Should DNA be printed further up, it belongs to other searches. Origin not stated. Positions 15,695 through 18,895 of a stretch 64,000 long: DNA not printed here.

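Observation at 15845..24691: Tandem triplication of a ~965-aa CrtI-like::GltD-like fusion flavoprotein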

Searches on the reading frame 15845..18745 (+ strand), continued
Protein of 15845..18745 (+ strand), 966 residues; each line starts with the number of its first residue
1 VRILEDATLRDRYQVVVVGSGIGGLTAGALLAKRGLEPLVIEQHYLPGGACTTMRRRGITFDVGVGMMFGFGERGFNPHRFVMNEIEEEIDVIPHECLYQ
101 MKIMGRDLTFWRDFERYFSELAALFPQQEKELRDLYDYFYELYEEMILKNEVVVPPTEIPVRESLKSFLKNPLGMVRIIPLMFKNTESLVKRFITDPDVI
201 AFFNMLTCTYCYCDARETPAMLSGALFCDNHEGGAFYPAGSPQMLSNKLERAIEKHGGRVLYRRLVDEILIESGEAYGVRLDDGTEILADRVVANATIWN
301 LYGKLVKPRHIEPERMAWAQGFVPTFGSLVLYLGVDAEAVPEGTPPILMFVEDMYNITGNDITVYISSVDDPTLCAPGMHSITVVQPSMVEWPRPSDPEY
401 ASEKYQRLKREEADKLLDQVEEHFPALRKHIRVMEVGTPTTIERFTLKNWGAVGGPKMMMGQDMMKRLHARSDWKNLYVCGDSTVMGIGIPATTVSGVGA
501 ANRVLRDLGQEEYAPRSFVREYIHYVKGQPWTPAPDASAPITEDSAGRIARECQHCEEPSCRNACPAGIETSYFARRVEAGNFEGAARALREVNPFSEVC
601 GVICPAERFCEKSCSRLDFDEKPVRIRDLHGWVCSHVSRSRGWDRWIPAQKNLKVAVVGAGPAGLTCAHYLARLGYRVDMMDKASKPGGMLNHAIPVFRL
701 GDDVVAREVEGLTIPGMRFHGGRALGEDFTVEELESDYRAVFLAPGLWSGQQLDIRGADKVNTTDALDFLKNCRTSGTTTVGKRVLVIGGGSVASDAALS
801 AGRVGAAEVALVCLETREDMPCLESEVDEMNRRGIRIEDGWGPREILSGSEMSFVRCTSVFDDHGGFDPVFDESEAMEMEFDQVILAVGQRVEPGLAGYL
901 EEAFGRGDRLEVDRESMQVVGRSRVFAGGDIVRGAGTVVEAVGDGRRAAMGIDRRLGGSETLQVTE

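Call 18: find_encoding_contigs(protein=P0090, flank=10000, max_places=2)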
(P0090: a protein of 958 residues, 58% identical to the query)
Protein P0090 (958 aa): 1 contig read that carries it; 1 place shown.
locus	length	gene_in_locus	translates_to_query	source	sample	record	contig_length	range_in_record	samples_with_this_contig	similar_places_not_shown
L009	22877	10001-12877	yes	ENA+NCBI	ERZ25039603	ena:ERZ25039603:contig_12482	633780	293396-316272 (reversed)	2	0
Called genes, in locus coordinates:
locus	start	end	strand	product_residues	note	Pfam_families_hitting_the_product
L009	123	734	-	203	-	PF00440:TetR_N (weak), PF13305:TetR_C_33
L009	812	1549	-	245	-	PF00005:ABC_tran, PF13401:AAA_22 (weak), PF13304:AAA_21 (faint)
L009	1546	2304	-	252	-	PF00005:ABC_tran, PF13304:AAA_21 (faint), PF12399:BCA_ABC_TP_C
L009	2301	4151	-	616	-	PF02653:BPD_transp_2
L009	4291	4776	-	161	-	-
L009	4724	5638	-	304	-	PF13458:Peripla_BP_6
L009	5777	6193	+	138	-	-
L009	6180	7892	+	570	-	PF00890:FAD_binding_2 (faint), PF01266:DAO, PF01946:Thi4, PF13450:NAD_binding_8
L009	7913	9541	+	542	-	PF01266:DAO, PF01494:FAD_binding_3, PF01946:Thi4, PF03486:HI0933_like (weak), PF07992:Pyr_redox_2 (weak), PF12831:FAD_oxidored, PF13450:NAD_binding_8, PF01593:Amino_oxidase, +2 more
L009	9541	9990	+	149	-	-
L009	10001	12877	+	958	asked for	PF00890:FAD_binding_2 (weak), PF01266:DAO, PF01593:Amino_oxidase, PF13450:NAD_binding_8, PF14691:Fer4_20, PF01266:DAO, PF07992:Pyr_redox_2, PF13450:NAD_binding_8, +11 more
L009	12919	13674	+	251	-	-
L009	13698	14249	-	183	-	PF01243:PNPOx_N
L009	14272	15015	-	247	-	PF00106:adh_short, PF08659:KR, PF13561:adh_short_C2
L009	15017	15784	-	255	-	PF00106:adh_short, PF23441:SDR (faint), PF08659:KR, PF13561:adh_short_C2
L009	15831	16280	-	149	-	-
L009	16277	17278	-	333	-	PF01636:APH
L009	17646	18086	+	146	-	PF10604:Polyketide_cyc2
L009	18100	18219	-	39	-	-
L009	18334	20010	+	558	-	PF00501:AMP-binding, PF13193:AMP-binding_C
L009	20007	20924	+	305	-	PF00296:Bac_luciferase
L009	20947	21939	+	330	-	PF00296:Bac_luciferase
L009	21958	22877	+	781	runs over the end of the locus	PF02771:Acyl-CoA_dh_N, PF02770:Acyl-CoA_dh_M, PF00441:Acyl-CoA_dh_1, PF02771:Acyl-CoA_dh_N, PF02770:Acyl-CoA_dh_M (weak), PF00441:Acyl-CoA_dh_1, PF08028:Acyl-CoA_dh_2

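Call 19: list_cluster_members(proteins=[P0001, P0035, P0002, P0018, P0043, P0055])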
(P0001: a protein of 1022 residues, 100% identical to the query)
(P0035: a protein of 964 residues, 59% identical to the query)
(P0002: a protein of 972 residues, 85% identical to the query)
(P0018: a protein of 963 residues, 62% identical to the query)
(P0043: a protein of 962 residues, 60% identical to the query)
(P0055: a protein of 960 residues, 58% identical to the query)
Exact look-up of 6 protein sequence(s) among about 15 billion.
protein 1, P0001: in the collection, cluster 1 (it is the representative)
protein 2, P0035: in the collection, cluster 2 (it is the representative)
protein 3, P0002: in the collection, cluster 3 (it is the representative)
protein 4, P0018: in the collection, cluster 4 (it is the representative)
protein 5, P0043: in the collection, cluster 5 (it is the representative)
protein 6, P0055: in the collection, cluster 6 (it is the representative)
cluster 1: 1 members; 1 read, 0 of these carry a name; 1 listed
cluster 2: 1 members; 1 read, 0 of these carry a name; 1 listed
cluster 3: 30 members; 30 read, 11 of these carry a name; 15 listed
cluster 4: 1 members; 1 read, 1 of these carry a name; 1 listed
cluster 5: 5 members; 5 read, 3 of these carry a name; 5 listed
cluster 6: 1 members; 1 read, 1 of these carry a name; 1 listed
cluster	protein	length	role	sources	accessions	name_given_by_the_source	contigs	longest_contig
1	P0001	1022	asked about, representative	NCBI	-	-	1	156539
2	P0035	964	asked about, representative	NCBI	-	-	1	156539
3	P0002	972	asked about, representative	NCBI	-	-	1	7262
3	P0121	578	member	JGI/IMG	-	NADPH-dependent glutamate synthase beta subunit-like oxidoreductase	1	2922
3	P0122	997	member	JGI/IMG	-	carotene isomerase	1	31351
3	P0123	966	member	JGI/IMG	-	carotene isomerase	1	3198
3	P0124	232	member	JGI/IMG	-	NADPH-dependent glutamate synthase beta subunit-like oxidoreductase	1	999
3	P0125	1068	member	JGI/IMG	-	carotene isomerase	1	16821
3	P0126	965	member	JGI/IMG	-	carotene isomerase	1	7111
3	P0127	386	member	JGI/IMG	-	NADPH-dependent glutamate synthase beta subunit-like oxidoreductase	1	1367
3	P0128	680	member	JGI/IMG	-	NADPH-dependent glutamate synthase beta subunit-like oxidoreductase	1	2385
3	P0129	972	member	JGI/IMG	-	carotene isomerase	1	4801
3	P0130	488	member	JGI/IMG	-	NADPH-dependent glutamate synthase beta subunit-like oxidoreductase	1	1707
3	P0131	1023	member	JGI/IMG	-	carotene isomerase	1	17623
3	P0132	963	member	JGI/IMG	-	-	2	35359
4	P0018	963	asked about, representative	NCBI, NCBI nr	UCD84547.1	MAG: FAD-dependent oxidoreductase [Deltaproteobacteria bacterium]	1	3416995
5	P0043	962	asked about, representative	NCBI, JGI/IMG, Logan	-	phytoene dehydrogenase-like protein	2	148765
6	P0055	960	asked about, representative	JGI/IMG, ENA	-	carotene isomerase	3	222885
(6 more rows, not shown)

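Call 28: search_protein_families(library=pfam, proteins=[L002:27-1607:+, L002:5803-6423:+, L002:6540-8591:+, L002:8648-9301:-, L002:9302-9763:-, L002:9881-11257:+, L002:11369-12376:+, L002:12445-13545:-, L002:13612-14085:-], max_evalue=0.0001)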
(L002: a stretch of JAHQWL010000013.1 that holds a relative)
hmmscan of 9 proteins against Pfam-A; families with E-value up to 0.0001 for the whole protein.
L002:27-1607:+ (526 aa): 2 families
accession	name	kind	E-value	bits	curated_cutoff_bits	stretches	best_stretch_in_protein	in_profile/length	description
PF00370.27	FGGY_N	-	6.5e-19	68.9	28.8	1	118-269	97-245/245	FGGY family of carbohydrate kinases, N-terminal domain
PF02782.22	FGGY_C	-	4.2e-13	50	27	1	280-456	3-197/198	FGGY family of carbohydrate kinases, C-terminal domain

L002:5803-6423:+ (206 aa): 1 family
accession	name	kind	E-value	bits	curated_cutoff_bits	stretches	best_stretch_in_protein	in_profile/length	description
PF00227.31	Proteasome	-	6.8e-50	169.8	22.4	1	13-189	7-189/189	Proteasome subunit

L002:6540-8591:+ (683 aa): 0 families

L002:8648-9301:- (217 aa): 1 family
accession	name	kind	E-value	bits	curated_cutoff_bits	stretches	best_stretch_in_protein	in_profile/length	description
PF01810.24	LysE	-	2.7e-27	96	25.6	1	14-208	2-191/193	LysE type translocator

L002:9302-9763:- (153 aa): 0 families

L002:9881-11257:+ (458 aa): 1 family
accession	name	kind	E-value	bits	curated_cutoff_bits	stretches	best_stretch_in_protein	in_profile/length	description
PF00155.27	Aminotran_1_2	-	3.8e-27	95.9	19.7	1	126-451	69-361/361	Aminotransferase class I and II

L002:11369-12376:+ (335 aa): 2 families
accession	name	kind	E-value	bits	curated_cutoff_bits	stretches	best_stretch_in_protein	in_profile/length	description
PF00626.27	Gelsolin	-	3.7e-29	100.8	21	2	19-79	15-76/76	Gelsolin repeat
PF25480.1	DUF7904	-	4.4e-09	36.5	30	1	31-83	43-93/100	Domain of unknown function (DUF7904)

L002:12445-13545:- (366 aa): 0 families

L002:13612-14085:- (157 aa): 1 family
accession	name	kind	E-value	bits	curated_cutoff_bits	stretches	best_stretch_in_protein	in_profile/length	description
PF04138.20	GtrA_DPMS_TM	-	2.9e-13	50.5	26.1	1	49-155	13-117/117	GtrA/DPMS, transmembrane domain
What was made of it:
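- Tried and rejected: The Asgard locus L002 has an uninformative neighbourhood: sugar kinase, proteasome, gelsolin (call 28).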

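Call 48: find_related_loci(query=A1, collection=metagenome_contigs, flank=10000)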
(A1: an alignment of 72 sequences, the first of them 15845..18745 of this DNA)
Query A1 (966 aa) in metagenome_contigs; peptide patterns used: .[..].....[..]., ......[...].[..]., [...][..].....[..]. (x = any residue, [..] = any of these).
600 stretches matched a pattern (row limit reached: there are more); 557 encode a relative of the query (tblastn E <= 1e-3); the best 80 are kept; 80 distinct loci.
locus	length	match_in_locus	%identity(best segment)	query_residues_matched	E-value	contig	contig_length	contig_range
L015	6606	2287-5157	52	1-957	0e+0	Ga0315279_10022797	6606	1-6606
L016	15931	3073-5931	50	1-956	0e+0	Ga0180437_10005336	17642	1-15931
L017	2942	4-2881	64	1-959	0e+0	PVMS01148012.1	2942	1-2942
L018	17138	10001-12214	43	3-744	0e+0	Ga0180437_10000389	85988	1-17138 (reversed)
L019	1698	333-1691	66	1-953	7e-133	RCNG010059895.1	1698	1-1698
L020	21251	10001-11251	37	550-961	1e-70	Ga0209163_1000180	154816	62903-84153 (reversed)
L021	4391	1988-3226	36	553-960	8e-69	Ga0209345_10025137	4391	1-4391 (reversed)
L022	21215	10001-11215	36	561-962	4e-67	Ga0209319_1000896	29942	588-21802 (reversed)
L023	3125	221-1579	36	502-960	4e-67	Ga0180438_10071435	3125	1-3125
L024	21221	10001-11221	35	560-961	4e-66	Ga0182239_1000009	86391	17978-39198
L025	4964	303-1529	38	561-960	3e-66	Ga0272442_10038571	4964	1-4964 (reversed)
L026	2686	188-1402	35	561-962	2e-67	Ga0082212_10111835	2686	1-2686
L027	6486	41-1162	38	590-958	7e-66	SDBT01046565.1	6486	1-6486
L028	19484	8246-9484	39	561-958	2e-65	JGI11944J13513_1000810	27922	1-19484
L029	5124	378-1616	37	553-960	1e-65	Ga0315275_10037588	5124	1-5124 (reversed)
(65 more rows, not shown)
